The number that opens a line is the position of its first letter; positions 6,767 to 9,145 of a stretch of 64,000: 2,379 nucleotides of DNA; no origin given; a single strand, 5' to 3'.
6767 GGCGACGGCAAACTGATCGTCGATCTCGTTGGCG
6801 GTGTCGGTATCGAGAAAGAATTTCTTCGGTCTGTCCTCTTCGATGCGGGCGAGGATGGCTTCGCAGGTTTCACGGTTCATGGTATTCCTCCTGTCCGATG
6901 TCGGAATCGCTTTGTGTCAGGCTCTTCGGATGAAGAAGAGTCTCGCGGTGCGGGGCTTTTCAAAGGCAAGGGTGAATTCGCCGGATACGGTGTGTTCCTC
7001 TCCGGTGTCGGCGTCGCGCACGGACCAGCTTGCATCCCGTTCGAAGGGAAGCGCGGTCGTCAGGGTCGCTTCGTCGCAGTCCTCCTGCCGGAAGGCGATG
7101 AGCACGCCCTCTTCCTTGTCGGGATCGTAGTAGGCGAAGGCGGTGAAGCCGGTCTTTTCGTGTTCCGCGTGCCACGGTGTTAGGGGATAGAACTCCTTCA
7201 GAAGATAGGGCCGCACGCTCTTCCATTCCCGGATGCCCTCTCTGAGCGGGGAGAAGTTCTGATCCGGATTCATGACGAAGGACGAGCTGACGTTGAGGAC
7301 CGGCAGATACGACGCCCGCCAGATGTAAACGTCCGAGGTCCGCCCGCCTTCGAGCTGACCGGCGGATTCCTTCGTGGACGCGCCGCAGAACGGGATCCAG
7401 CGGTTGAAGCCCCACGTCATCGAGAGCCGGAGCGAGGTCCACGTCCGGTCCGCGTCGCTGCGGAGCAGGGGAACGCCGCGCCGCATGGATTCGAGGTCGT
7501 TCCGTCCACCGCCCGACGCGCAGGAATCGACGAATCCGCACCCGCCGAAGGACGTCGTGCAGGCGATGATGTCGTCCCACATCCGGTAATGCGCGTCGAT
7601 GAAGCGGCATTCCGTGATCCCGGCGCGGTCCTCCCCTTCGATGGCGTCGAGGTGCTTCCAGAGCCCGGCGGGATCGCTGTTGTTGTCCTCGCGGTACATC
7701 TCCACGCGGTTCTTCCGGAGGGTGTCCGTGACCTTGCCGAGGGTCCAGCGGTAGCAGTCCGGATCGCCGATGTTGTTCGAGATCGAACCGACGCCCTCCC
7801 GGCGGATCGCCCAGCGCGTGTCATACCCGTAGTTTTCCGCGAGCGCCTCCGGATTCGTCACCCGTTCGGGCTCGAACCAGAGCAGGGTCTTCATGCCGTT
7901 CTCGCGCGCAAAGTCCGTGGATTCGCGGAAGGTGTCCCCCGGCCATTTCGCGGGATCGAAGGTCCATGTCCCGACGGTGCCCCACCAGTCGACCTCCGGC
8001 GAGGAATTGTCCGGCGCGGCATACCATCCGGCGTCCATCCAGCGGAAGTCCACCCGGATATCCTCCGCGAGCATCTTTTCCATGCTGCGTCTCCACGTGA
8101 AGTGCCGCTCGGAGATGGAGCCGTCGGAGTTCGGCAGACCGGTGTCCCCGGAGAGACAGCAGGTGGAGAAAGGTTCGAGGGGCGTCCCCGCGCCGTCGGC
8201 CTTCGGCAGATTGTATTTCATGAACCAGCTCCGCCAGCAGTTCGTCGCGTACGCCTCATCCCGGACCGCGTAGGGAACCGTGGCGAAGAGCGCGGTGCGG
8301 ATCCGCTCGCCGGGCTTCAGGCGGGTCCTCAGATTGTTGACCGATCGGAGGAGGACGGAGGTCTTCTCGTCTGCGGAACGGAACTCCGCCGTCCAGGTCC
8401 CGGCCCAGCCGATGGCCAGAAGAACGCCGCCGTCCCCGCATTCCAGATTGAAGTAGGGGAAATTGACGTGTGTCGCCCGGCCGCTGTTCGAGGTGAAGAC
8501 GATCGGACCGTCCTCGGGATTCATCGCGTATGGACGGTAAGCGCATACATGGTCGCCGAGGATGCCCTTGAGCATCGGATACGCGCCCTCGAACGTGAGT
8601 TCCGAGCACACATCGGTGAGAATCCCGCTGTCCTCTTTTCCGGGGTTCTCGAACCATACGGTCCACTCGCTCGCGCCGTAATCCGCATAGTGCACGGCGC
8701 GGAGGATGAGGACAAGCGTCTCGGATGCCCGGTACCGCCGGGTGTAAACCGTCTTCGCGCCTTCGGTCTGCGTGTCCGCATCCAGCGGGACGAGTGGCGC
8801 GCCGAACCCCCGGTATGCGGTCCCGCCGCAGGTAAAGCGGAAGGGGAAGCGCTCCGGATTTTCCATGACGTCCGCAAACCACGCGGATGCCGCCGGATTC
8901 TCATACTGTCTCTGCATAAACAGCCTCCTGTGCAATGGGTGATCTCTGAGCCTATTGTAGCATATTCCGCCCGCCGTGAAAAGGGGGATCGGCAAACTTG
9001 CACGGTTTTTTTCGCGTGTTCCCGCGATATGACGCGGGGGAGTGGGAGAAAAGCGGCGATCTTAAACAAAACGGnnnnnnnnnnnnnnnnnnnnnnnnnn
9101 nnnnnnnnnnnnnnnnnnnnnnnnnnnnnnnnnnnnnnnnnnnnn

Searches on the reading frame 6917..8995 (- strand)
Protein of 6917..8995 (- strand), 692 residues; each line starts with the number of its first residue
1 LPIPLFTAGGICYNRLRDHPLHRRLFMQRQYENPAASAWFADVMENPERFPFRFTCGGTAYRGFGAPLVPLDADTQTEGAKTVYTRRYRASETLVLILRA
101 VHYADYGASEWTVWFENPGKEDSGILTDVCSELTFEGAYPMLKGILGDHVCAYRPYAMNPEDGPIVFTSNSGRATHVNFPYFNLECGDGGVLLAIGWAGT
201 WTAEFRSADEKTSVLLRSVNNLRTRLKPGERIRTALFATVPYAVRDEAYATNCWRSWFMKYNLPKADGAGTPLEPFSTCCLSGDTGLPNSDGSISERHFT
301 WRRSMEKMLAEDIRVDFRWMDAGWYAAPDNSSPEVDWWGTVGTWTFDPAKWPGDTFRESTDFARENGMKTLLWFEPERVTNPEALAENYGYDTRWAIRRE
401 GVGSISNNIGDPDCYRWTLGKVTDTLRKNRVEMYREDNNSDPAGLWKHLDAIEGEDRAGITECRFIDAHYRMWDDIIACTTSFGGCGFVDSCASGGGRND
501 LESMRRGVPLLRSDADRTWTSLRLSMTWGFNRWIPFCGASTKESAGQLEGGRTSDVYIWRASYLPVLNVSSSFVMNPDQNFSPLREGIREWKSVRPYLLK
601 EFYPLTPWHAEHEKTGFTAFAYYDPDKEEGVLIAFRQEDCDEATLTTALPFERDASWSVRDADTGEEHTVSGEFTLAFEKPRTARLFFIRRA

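Call 39: search_protein_families(library=pfam, proteins=[window:6917-8995:-], max_evalue=0.001)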
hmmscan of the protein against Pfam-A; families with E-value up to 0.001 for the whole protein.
window:6917-8995:- (692 aa): 1 family
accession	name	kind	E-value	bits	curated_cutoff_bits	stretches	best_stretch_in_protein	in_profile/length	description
PF02065.24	Melibiase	-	1.2e-08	34.8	27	1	312-505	69-251/347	Melibiase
